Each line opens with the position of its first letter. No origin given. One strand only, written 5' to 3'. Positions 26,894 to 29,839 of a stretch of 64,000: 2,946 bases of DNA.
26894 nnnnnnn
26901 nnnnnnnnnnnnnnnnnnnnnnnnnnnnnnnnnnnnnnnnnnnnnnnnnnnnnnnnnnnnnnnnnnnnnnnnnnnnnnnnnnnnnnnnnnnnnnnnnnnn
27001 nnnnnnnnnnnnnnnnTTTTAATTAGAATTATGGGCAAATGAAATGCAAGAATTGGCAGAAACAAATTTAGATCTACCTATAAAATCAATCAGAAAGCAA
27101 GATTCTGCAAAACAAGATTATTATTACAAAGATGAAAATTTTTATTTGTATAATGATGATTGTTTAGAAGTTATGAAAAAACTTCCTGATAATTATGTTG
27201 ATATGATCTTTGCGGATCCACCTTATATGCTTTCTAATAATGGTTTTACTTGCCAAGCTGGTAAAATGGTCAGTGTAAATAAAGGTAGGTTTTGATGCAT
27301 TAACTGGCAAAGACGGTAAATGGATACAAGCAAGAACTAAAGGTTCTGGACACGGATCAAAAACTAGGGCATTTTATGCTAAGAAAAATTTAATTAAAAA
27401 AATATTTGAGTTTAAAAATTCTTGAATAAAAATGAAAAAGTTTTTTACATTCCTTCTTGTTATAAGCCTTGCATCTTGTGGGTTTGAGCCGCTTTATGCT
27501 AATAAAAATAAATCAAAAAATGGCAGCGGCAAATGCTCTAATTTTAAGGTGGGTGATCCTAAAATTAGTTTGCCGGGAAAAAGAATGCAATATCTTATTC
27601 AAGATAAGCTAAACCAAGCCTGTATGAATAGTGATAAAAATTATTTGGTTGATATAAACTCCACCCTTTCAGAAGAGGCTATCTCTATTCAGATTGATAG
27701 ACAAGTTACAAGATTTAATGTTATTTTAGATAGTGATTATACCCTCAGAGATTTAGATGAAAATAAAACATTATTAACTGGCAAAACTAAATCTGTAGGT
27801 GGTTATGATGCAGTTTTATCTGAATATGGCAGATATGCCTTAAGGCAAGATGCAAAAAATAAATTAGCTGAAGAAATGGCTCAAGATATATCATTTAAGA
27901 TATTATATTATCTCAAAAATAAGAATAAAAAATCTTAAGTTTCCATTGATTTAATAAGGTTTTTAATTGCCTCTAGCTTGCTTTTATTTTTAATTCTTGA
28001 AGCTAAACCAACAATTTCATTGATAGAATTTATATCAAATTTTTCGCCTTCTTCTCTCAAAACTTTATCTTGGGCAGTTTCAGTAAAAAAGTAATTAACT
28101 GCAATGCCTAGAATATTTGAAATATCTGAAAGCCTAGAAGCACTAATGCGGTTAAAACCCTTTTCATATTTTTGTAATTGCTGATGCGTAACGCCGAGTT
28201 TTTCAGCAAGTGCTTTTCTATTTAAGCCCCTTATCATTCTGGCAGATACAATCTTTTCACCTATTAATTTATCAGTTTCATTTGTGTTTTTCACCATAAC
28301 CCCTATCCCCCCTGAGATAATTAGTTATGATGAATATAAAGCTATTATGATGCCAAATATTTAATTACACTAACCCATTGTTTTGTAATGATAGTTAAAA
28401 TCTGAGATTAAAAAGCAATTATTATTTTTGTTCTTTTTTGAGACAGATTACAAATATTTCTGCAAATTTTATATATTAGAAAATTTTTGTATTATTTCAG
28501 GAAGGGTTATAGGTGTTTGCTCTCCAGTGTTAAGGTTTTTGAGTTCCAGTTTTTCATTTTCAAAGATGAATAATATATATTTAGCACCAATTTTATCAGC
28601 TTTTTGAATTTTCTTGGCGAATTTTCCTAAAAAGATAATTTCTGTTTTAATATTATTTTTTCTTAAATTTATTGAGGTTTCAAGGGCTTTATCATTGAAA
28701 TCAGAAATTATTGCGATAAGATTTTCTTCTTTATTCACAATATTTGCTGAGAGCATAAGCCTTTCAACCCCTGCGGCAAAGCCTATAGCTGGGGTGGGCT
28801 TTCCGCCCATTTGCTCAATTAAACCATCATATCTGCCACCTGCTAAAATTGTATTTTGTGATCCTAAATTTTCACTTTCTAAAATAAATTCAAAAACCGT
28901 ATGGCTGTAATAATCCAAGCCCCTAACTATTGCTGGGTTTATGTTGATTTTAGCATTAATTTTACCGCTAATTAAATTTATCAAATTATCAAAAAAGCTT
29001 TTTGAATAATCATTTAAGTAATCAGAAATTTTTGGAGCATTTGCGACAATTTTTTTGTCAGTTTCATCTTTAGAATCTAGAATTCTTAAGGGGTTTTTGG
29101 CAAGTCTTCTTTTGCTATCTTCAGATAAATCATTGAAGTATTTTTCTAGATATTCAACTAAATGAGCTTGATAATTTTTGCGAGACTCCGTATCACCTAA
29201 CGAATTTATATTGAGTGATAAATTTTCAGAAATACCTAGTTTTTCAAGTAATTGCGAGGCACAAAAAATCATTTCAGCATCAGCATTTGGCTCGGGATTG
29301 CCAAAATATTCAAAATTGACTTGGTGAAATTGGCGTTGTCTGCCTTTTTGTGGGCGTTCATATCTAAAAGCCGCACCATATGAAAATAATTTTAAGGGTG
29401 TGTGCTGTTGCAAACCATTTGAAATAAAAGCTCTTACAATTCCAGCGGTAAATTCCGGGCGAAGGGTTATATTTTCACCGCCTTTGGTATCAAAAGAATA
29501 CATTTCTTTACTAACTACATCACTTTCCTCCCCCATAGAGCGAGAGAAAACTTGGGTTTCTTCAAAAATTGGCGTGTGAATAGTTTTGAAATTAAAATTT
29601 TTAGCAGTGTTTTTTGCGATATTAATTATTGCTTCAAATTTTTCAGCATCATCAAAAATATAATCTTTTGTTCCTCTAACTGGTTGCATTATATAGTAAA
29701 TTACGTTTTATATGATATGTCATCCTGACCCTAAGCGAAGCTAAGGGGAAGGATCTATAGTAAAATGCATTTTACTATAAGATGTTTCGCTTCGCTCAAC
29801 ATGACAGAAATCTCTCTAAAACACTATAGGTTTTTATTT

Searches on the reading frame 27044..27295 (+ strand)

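Call 18: search_protein_families(library=pfam, proteins=[window:27044-27295:+], max_evalue=0.00001)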
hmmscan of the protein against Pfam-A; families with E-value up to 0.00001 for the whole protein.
window:27044-27295:+ (83 aa): 0 families

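Call 93: search_protein_families(library=pfam, proteins=[window:27044-27295:+], max_evalue=0.01)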
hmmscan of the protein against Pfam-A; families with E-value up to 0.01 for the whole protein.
window:27044-27295:+ (83 aa): 1 family
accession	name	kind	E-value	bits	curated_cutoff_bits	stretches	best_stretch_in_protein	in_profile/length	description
PF10237.15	N6-adenineMlase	-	0.0069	16.5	23.2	1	27-65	64-101/166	Probable N6-adenine methyltransferase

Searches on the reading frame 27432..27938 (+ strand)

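Call 18: search_protein_families(library=pfam, proteins=[window:27432-27938:+], max_evalue=0.00001)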
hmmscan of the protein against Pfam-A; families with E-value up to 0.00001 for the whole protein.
window:27432-27938:+ (168 aa): 0 families

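Call 93: search_protein_families(library=pfam, proteins=[window:27432-27938:+], max_evalue=0.01)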
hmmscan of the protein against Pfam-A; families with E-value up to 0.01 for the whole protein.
window:27432-27938:+ (168 aa): 1 family
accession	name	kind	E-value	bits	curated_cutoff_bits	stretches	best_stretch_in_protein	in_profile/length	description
PF04390.17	LptE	-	0.0014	19.8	23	1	55-157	19-114/118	Lipopolysaccharide-assembly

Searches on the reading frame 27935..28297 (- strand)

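Call 18: search_protein_families(library=pfam, proteins=[window:27935-28297:-], max_evalue=0.00001)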
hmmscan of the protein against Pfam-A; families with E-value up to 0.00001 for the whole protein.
window:27935-28297:- (120 aa): 2 families
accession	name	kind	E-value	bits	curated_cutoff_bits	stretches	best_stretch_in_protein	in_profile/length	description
PF01381.28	HTH_3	-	2.7e-11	43.8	23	1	19-70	4-55/55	Helix-turn-helix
PF12844.13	HTH_19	-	1.7e-08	34.7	30.2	1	13-72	1-60/64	Helix-turn-helix domain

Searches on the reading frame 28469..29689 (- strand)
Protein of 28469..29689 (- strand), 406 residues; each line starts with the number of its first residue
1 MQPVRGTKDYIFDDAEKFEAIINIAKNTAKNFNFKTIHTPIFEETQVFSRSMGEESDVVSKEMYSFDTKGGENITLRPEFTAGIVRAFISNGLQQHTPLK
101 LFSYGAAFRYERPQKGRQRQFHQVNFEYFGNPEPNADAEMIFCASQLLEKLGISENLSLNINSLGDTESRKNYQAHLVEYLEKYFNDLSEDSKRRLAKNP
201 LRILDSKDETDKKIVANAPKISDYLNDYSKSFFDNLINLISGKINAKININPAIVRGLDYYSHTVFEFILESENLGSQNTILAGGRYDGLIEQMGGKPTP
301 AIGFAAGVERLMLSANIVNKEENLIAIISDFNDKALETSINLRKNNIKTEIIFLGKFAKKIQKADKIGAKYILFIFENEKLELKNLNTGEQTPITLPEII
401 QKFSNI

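Call 3: search_protein_families(library=pfam, proteins=[window:28469-29689:-], max_evalue=0.01)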
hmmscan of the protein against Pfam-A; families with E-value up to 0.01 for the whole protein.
window:28469-29689:- (406 aa): 4 families
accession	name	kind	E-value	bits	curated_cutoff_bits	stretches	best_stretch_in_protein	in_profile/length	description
PF13393.11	tRNA-synt_His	-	3.9e-34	118.7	25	1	6-311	1-308/308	Histidyl-tRNA synthetase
PF00587.30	tRNA-synt_2b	-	2.5e-17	63.9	29.3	1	64-313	1-173/179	tRNA synthetase class II core domain (G, H, P, S and T)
PF03129.25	HGTP_anticodon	-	4.6e-06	27.1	21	1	329-404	9-92/94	Anticodon binding domain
PF01409.25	tRNA-synt_2d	-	6.2e-05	23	19.8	1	61-128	62-132/246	tRNA synthetases class II core domain (F)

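Call 4: search_protein_families(library=ncbifam, proteins=[window:28469-29689:-], max_evalue=0.01)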
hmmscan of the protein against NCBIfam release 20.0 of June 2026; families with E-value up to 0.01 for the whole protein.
window:28469-29689:- (406 aa): 25 families
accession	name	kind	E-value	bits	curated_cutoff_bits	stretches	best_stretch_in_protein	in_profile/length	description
TIGR00442.1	hisS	equivalog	1.3e-132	442.7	286.75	1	2-395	1-405/406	histidine--tRNA ligase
TIGR00443.1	hisZ_biosyn_reg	equivalog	3.3e-45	154.5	271.65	1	8-313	1-310/314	ATP phosphoribosyltransferase regulatory subunit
NF009085.0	PRK12420.1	equivalog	3.1e-33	115.7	540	2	1-160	4-161/426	histidine--tRNA ligase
NF008941.0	PRK12292.2-4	equivalog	2.9e-29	102.2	447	1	6-348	12-359/393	ATP phosphoribosyltransferase regulatory subunit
NF008953.0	PRK12295.1-6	equivalog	7.7e-29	100.8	384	2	243-315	307-379/384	ATP phosphoribosyltransferase regulatory subunit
NF008936.0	PRK12292.1-3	equivalog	4.8e-28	98.1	492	1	5-387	9-403/406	ATP phosphoribosyltransferase regulatory subunit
NF008942.0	PRK12292.2-5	equivalog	3.5e-27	95.1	643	2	5-155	13-161/434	ATP phosphoribosyltransferase regulatory subunit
NF008940.0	PRK12292.2-3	equivalog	1.9e-24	86.2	450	1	2-380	4-396/404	ATP phosphoribosyltransferase regulatory subunit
NF008938.0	PRK12292.1-6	equivalog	6.1e-17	61.6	833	2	5-154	10-154/420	ATP phosphoribosyltransferase regulatory subunit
NF008945.0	PRK12292.3-3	equivalog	1e-16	61.1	409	1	59-373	50-356/368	ATP phosphoribosyltransferase regulatory subunit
NF008939.0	PRK12292.2-1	equivalog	5.6e-16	58.3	335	1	2-345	4-354/391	ATP phosphoribosyltransferase regulatory subunit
NF008949.0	PRK12295.1-2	equivalog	6.8e-16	58.4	420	2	201-304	263-366/379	ATP phosphoribosyltransferase regulatory subunit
NF008951.0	PRK12295.1-4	equivalog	5.7e-15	55.1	364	2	245-311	303-366/374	ATP phosphoribosyltransferase regulatory subunit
NF008952.0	PRK12295.1-5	equivalog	1.3e-13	50.9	360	2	36-155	25-139/363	ATP phosphoribosyltransferase regulatory subunit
NF008950.0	PRK12295.1-3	equivalog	2e-13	50.4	492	2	248-312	314-375/387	ATP phosphoribosyltransferase regulatory subunit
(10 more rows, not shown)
